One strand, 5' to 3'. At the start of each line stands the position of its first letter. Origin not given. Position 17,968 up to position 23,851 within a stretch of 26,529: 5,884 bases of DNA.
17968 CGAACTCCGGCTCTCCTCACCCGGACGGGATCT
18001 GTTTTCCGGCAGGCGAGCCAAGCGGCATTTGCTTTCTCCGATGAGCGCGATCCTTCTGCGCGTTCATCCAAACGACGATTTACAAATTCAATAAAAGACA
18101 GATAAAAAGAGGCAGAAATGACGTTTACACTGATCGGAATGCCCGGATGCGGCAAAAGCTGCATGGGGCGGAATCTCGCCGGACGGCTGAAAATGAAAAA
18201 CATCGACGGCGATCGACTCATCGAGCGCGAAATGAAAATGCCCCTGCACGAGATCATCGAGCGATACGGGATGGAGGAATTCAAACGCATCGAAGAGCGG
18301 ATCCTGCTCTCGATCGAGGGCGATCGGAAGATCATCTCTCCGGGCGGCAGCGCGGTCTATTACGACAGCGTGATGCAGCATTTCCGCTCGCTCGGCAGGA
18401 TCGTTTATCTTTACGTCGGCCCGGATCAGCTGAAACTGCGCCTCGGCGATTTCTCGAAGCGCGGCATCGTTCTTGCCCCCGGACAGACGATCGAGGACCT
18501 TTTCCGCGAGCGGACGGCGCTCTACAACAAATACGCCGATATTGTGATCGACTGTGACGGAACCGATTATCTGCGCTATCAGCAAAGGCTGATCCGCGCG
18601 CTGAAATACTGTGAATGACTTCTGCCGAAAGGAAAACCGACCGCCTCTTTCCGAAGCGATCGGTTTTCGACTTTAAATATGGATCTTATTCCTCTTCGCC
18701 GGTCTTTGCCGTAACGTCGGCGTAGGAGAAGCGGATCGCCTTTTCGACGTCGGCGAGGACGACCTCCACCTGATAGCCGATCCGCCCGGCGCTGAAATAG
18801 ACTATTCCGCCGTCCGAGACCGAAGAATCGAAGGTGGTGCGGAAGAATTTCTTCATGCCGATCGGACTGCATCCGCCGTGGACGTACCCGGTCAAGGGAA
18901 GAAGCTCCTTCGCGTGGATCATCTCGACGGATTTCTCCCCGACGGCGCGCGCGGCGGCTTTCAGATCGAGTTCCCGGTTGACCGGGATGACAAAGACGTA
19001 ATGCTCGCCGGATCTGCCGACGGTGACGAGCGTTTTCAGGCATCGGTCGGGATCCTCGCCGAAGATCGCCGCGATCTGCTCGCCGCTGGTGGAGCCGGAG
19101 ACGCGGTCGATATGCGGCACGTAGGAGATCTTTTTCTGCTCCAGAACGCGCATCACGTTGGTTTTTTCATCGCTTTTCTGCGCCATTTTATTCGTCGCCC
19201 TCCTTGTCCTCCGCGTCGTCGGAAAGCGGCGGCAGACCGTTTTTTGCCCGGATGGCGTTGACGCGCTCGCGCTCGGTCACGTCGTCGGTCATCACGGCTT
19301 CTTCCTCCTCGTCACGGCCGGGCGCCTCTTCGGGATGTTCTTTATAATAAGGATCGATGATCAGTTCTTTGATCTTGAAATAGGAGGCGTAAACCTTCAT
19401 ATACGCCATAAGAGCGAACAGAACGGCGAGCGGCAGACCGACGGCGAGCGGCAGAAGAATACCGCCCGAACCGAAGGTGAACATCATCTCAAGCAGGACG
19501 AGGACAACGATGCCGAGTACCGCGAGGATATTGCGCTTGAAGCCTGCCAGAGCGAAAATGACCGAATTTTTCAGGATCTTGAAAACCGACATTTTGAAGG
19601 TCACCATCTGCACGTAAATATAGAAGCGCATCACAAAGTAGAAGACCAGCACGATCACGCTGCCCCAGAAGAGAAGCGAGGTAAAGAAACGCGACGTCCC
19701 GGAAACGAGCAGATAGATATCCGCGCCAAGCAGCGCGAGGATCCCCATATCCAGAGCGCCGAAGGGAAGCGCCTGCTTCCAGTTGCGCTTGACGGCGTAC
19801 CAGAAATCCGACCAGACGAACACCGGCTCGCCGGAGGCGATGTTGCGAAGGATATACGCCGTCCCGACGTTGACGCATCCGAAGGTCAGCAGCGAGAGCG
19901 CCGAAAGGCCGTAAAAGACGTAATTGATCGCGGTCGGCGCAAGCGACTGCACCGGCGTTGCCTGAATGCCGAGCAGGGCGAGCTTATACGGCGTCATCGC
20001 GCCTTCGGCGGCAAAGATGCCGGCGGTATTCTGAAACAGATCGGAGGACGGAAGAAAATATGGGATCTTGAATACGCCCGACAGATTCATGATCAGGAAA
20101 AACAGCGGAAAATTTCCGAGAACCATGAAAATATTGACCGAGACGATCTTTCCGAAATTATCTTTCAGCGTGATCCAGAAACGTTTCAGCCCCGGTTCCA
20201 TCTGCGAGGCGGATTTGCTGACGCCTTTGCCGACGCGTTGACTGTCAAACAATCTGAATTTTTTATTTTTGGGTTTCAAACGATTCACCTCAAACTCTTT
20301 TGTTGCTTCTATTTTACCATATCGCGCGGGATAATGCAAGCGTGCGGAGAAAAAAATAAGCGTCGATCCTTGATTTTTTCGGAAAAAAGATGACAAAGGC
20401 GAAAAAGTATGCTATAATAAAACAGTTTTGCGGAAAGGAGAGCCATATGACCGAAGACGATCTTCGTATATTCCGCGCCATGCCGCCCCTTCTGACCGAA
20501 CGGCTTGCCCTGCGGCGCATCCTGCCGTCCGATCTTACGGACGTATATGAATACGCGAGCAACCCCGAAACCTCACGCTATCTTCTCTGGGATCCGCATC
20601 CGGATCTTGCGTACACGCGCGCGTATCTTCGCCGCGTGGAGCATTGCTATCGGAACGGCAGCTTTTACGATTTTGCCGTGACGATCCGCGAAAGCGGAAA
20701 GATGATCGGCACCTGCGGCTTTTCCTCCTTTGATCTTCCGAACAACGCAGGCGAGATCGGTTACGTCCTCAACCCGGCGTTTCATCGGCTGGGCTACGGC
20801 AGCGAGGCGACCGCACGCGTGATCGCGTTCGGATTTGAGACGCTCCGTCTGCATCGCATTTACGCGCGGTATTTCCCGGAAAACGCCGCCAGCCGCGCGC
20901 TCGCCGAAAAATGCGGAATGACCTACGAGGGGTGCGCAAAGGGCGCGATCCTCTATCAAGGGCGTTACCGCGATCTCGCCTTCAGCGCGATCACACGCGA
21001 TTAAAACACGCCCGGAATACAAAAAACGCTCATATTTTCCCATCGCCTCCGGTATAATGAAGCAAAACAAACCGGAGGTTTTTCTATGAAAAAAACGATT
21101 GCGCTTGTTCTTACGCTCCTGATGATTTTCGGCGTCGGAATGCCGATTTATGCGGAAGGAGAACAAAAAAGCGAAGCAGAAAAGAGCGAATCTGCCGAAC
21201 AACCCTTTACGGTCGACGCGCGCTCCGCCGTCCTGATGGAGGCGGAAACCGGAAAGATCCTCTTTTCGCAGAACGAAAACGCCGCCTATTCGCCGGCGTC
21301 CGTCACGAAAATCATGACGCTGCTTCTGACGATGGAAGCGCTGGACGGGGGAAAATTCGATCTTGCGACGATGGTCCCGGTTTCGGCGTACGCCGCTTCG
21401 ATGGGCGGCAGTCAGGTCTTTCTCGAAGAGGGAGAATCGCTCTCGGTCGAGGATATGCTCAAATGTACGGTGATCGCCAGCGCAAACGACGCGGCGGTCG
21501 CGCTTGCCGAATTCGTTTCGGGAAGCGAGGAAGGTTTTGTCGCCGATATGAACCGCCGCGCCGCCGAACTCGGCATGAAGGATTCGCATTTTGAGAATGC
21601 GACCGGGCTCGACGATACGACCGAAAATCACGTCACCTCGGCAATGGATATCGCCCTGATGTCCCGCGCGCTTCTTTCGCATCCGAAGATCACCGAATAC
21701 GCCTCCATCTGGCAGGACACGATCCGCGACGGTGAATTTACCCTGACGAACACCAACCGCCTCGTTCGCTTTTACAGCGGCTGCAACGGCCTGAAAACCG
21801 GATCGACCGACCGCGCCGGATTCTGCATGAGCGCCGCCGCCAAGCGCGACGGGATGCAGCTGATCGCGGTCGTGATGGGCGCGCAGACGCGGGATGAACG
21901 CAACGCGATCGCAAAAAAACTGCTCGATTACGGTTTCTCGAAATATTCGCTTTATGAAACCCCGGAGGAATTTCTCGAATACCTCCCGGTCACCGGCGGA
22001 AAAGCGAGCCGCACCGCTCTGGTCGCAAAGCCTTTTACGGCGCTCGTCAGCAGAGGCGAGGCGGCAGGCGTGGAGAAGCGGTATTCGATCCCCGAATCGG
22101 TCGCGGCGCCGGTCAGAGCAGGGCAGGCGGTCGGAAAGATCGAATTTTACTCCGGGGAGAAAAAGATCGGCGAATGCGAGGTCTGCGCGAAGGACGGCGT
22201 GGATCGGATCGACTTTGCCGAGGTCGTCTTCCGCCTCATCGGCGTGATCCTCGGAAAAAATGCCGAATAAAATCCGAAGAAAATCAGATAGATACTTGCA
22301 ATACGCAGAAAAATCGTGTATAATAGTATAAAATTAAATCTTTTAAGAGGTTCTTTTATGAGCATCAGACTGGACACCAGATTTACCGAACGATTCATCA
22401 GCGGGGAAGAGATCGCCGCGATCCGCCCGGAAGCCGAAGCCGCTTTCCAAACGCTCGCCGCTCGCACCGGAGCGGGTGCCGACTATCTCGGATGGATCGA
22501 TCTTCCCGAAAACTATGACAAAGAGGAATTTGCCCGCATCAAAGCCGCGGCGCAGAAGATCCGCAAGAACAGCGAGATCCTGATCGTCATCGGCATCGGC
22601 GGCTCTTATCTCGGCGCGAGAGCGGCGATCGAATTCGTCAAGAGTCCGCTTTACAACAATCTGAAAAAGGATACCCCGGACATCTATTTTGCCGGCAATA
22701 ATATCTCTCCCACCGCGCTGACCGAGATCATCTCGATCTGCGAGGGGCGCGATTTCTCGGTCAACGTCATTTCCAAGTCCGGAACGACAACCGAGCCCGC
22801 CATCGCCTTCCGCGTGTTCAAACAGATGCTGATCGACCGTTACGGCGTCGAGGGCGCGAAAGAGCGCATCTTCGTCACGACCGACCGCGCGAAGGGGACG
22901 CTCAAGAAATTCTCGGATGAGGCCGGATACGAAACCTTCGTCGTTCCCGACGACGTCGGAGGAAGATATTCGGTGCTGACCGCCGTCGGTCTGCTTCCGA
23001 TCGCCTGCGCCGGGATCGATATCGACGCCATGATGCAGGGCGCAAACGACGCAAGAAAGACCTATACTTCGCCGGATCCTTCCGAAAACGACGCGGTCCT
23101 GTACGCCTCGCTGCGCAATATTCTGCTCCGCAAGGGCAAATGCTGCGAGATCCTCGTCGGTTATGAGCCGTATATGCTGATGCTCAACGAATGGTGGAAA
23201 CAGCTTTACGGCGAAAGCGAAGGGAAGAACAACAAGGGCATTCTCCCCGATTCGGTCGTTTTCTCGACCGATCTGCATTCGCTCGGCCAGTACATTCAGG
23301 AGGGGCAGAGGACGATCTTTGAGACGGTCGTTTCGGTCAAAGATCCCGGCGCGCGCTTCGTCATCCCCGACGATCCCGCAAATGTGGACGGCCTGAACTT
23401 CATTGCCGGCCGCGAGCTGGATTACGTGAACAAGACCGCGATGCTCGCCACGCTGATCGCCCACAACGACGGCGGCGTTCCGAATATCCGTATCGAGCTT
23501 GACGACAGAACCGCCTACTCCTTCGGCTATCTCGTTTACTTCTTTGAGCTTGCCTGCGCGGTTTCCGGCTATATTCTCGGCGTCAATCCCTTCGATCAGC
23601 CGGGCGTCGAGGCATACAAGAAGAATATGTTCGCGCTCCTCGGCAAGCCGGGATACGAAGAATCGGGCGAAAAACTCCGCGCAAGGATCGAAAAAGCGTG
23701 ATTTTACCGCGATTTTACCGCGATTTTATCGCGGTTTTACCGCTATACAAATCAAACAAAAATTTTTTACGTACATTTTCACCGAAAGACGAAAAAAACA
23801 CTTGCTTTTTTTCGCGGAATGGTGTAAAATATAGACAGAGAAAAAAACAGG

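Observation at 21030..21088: Anti-SD gate on dacF: read-through mRNA blocked, sporulation-promoter mRNA open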

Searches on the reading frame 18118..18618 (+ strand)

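Call 8: search_protein_families(library=ncbifam, proteins=[window:18118-18618:+])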
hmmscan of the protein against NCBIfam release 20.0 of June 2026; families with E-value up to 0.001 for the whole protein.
window:18118-18618:+ (166 aa): 13 families
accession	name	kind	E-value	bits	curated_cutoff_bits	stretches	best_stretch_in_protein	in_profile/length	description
NF040667.1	hom_kin_desulfo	exception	2.7e-46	157.4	197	1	3-162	3-162/163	homoserine kinase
NF010552.0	PRK13946.1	equivalog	5.1e-22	78.4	186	1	3-163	26-188/198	shikimate kinase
NF002988.0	PRK03731.1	equivalog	4.6e-21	75.3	161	1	4-147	6-154/174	shikimate kinase AroL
NF010553.0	PRK13947.1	equivalog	1.4e-20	74.2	204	1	4-157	5-160/173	shikimate kinase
NF010554.0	PRK13948.1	equivalog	1.4e-18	67.2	217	1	4-149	14-160/192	shikimate kinase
NF003456.0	PRK05057.1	equivalog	3e-16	59.8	195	1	5-158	9-166/173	shikimate kinase AroK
NF010627.0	PRK14021.1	equivalog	3.6e-16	58.7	565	1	5-157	11-169/542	bifunctional shikimate kinase/3-dehydroquinate synthase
NF006015.0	PRK08154.1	subfamily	4e-16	59.1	204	1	4-162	140-302/314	anaerobic benzoate catabolism transcriptional regulator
NF010556.0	PRK13951.1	equivalog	2e-15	56.7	560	1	1-143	1-142/492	bifunctional shikimate kinase AroK/3-dehydroquinate synthase AroB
NF010555.0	PRK13949.1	equivalog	2.3e-15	57.1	180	1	4-114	5-116/175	shikimate kinase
NF001866.0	PRK00625.1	equivalog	6.2e-14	52.5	142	1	1-133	1-136/173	shikimate kinase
NF006610.0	PRK09169.1-4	subfamily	6e-13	46.3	4299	1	4-144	2869-3011/3056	hypothetical protein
TIGR01313.1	therm_gnt_kin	subfamily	2.5e-05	24.1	113.75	1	3-35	1-33/164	gluconokinase, GntK/IdnK-type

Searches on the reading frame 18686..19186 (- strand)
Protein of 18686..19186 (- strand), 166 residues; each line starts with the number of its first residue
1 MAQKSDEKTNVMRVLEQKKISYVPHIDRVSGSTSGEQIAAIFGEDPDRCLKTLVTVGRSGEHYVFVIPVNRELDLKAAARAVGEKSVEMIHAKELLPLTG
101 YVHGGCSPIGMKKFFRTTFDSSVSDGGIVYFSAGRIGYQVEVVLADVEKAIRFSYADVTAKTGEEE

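Call 8: search_protein_families(library=ncbifam, proteins=[window:18686-19186:-])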
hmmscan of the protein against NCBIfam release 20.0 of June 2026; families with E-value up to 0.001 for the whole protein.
window:18686-19186:- (166 aa): 3 families
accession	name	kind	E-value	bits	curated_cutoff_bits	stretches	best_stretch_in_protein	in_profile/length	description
TIGR00011.1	YbaK_EbsC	equivalog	9.3e-43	145.6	153.25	1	9-158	1-151/152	Cys-tRNA(Pro) deacylase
NF007951.0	PRK10670.1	equivalog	7.6e-21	74.7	243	1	9-160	2-157/159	Cys-tRNA(Pro)/Cys-tRNA(Cys) deacylase YbaK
NF006625.0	PRK09194.1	equivalog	5.2e-07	28.9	558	1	30-149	255-373/559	proline--tRNA ligase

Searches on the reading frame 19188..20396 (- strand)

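Call 8: search_protein_families(library=ncbifam, proteins=[window:19188-20396:-])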
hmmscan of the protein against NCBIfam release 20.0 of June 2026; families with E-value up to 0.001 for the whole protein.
window:19188-20396:- (402 aa): 1 family
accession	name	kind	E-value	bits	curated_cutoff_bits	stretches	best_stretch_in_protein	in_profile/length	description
NF052431.1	MusI_fam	subfamily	1.3e-06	28.4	160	1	164-333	26-191/194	MusI family membrane protein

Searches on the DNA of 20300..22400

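Call 84: search_rna_families(source=window, start=20300, end=22400, threshold=evalue, max_evalue=1)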
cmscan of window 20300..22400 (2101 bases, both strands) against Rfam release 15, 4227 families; matches with E-value up to 1: 0.
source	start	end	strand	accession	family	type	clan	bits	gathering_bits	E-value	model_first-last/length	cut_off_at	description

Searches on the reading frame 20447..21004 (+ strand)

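Call 6: search_protein_families(library=pfam, proteins=[window:20447-21004:+])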
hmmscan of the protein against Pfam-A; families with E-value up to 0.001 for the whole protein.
window:20447-21004:+ (185 aa): 3 families
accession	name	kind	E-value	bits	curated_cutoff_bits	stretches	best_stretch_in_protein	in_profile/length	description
PF13302.13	Acetyltransf_3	-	4.5e-33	115.3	25.4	1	19-159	1-138/138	Acetyltransferase (GNAT) domain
PF00583.31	Acetyltransf_1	-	8.5e-13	49.1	20.7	1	48-158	9-116/116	Acetyltransferase (GNAT) family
PF13420.13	Acetyltransf_4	-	5e-07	30.3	24.3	1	62-176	39-152/155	Acetyltransferase (GNAT) domain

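Call 8: search_protein_families(library=ncbifam, proteins=[window:20447-21004:+])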
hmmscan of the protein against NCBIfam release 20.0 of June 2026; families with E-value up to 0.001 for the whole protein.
window:20447-21004:+ (185 aa): 4 families
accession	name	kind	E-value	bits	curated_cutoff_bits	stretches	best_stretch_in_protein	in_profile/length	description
NF008072.0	PRK10809.1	equivalog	4.7e-14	52.6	190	1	15-184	13-187/194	ribosomal protein S5-alanine N-acetyltransferase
TIGR03585.1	PseH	equivalog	3.2e-08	33.8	93.1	1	28-177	9-152/156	UDP-4-amino-4,6-dideoxy-N-acetyl-beta-L-altrosamine N-acetyltransferase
NF007539.0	PRK10151.1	equivalog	3.7e-08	33.2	184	1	80-179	72-171/179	50S ribosomal protein L7/L12-serine acetyltransferase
NF011709.0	PRK15130.1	equivalog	5.5e-05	23.1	218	1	22-177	9-159/186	spermidine N1-acetyltransferase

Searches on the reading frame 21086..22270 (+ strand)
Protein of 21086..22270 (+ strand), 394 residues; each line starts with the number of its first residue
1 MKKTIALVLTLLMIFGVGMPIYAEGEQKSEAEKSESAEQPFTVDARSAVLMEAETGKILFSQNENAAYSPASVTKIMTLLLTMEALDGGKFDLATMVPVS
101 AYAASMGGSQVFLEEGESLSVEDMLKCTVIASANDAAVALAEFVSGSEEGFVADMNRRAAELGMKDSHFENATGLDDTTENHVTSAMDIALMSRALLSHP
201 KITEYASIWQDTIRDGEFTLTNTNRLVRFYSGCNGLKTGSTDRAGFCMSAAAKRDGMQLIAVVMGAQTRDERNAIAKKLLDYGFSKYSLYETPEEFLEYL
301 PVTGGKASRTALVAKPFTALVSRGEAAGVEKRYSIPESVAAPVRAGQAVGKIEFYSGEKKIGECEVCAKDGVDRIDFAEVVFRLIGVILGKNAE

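Call 6: search_protein_families(library=pfam, proteins=[window:21086-22270:+])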
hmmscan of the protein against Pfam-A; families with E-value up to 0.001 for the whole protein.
window:21086-22270:+ (394 aa): 4 families
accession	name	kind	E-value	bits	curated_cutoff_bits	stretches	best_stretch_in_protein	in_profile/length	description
PF00768.25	Peptidase_S11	-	2.9e-72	243.4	27.6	1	36-268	4-239/239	D-alanyl-D-alanine carboxypeptidase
PF13354.11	Beta-lactamase2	-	4.8e-14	52.6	22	1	50-198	4-148/214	Beta-lactamase enzyme family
PF07943.18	PBP5_C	-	1.4e-11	44.8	21.2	1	284-373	1-90/91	Penicillin-binding protein 5, C-terminal domain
PF00905.27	Transpeptidase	-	0.00097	18.9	22.1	0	47-181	2-140/299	Penicillin binding protein transpeptidase domain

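Call 8: search_protein_families(library=ncbifam, proteins=[window:21086-22270:+])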
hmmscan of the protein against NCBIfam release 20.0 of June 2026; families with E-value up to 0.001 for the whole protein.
window:21086-22270:+ (394 aa): 8 families
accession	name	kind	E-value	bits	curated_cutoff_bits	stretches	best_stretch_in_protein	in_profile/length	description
NF008489.0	PRK11397.1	equivalog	1.7e-54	185.1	610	1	26-374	18-374/389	serine-type D-Ala-D-Ala carboxypeptidase DacD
NF038273.1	strep_PBP3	exception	1e-51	176.3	490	1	34-363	18-373/407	D-alanyl-D-alanine carboxypeptidase PBP3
NF007445.0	PRK10001.1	equivalog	4.9e-49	167.2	765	1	32-378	26-380/400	serine-type D-Ala-D-Ala carboxypeptidase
NF008059.0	PRK10793.1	equivalog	1.3e-46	159.1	694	1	42-365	43-374/403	D-alanyl-D-alanine carboxypeptidase DacA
NF038258.2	PBP4_Staph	exception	2.3e-44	151.8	500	1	26-288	19-307/366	penicillin-binding protein PBP4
NF008668.0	PRK11669.1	equivalog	1.3e-30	106.6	294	1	9-276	9-273/316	D-alanyl-D-alanine endopeptidase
NF000471.1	vanY_of_D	exception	4.5e-19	68.9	625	1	41-272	95-340/354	transpeptidase-like D-Ala-D-Ala carboxypeptidase VanY-D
NF033103.1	bla_class_A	equivalog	0.00026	20.3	200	1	51-149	18-116/257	class A beta-lactamase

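Call 64: find_related_loci(query=window:21086-22270:+, collection=genome_contigs, flank=1500)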
Query window:21086-22270:+ (394 aa) in genome_contigs; peptide patterns used: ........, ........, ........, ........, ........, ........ (x = any residue, [..] = any of these).
65 stretches matched a pattern; 30 encode a relative of the query (tblastn E <= 1e-3); 30 distinct loci.
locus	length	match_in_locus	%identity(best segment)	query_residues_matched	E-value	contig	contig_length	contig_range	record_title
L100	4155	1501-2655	56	1-389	2e-145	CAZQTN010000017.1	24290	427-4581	MAG TPA_asm: uncultured Ruminococcus sp. isolate SRP315200_co1_628 genome assembly, contig: NODE_3413_length_24290_cov_1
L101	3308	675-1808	55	2-388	6e-139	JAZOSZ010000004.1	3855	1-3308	MAG: Eubacteriales bacterium isolate T1900045541_YK20190235.MAGScoT_cleanbin_000089 SGB_7812_k141_760028, whole genome s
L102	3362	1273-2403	54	1-377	1e-138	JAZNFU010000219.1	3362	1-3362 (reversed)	MAG: Eubacteriales bacterium isolate T1900044711_TS20190177.MAGScoT_cleanbin_000049 SGB_1834_k141_1762926, whole genome 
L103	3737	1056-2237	53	1-390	8e-135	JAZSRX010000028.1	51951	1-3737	MAG: Eubacteriales bacterium isolate T1900044535_TS20190001.MAGScoT_cleanbin_000044 SGB_6_k141_798219, whole genome shot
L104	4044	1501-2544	58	41-388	1e-129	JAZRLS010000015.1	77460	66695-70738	MAG: Eubacteriales bacterium isolate T1900045430_YK20190121.MAGScoT_cleanbin_000004 SGB_7093_k141_496654, whole genome s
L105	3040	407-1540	53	2-388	2e-130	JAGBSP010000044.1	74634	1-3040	MAG: Clostridia bacterium isolate RGIG9409 Yak_Cecum-1__c661934, whole genome shotgun sequence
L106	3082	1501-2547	48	40-385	2e-105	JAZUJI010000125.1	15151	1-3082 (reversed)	MAG: Acutalibacteraceae bacterium isolate T1900045256_TH20190026.MAGScoT_cleanbin_000010 SGB_5793_k141_2277846, whole ge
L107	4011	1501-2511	41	42-377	8e-81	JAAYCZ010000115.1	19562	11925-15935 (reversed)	MAG: Syntrophomonadaceae bacterium isolate AS06rmzACSIP_507 149012_AS06, whole genome shotgun sequence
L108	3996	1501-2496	37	40-370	2e-64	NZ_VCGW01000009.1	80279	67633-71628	Marinobacter maritimus strain CK47 NODE_9_length_80279_cov_61.407782, whole genome shotgun sequence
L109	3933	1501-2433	39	43-353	2e-63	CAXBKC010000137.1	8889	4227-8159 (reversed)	MAG TPA_asm: uncultured Oleiphilus sp. isolate ERR2762141_binner13_Refined_12 genome assembly, contig: ERZ3421844.7261, 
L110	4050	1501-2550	34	3-363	1e-57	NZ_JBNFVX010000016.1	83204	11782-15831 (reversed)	Marinobacter sp. VGCF2001 scaffold_16_length=83205, whole genome shotgun sequence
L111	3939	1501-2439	38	43-352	1e-56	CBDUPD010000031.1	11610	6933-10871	MAG TPA_asm: uncultured Spongiibacteraceae bacterium isolate SRR22808116_metabat2_46 genome assembly, contig: ERZ2504345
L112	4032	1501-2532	36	40-377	2e-55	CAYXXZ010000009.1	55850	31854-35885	MAG TPA_asm: uncultured Porticoccaceae bacterium isolate binchicken_co173_116 genome assembly, contig: NODE_1948_length_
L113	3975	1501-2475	36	43-363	2e-54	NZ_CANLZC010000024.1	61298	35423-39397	Uncultured Shewanella sp. isolate 4-1054.fasta NODE_24, whole genome shotgun sequence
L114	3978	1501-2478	36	42-363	4e-54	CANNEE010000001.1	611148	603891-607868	uncultured Shewanella sp. isolate 1690.fasta genome assembly, contig: NODE_1, whole genome shotgun sequence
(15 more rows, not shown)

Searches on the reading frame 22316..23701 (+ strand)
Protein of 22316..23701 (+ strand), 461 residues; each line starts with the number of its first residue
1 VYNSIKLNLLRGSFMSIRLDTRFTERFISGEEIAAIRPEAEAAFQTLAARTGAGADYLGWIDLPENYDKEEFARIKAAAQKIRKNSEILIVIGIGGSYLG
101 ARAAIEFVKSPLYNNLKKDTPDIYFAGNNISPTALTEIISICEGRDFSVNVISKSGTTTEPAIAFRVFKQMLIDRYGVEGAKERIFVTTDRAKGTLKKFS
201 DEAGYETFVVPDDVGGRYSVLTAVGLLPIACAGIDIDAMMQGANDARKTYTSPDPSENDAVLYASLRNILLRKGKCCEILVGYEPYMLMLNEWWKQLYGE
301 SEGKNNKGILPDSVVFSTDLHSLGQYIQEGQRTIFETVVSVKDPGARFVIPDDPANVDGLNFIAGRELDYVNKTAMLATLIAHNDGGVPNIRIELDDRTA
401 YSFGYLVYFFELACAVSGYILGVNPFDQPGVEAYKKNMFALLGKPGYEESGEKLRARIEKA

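Call 6: search_protein_families(library=pfam, proteins=[window:22316-23701:+])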
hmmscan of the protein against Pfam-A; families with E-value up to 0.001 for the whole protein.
window:22316-23701:+ (461 aa): 1 family
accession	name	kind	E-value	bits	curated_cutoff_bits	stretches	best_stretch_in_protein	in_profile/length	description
PF00342.24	PGI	-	1.9e-23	83.3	22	2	87-336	97-339/486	Phosphoglucose isomerase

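Call 8: search_protein_families(library=ncbifam, proteins=[window:22316-23701:+])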
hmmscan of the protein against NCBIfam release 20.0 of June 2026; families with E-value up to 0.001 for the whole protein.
window:22316-23701:+ (461 aa): 7 families
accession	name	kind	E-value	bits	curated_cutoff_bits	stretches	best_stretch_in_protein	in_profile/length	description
NF010697.0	PRK14097.1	equivalog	1.8e-202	672.8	443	1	16-458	3-448/448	glucose-6-phosphate isomerase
NF003016.0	PRK03868.1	equivalog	8.4e-58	196.1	487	1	57-438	31-403/410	glucose-6-phosphate isomerase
NF040629.1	PGI_Meth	equivalog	1.2e-44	153.1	350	1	84-436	59-393/396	glucose-6-phosphate isomerase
NF007080.0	PRK09533.1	equivalog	1.3e-39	135.8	712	2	55-311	425-673/949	bifunctional transaldolase/phosoglucose isomerase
NF010696.0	PRK14096.1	equivalog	1.2e-33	116.5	671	1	80-438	109-458/528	glucose-6-phosphate isomerase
NF001211.0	PRK00179.1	equivalog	3.9e-27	94.9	492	2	85-307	145-362/544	glucose-6-phosphate isomerase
NF010695.0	PRK14095.1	equivalog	9.1e-25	87.2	703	1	71-306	127-363/536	glucose-6-phosphate isomerase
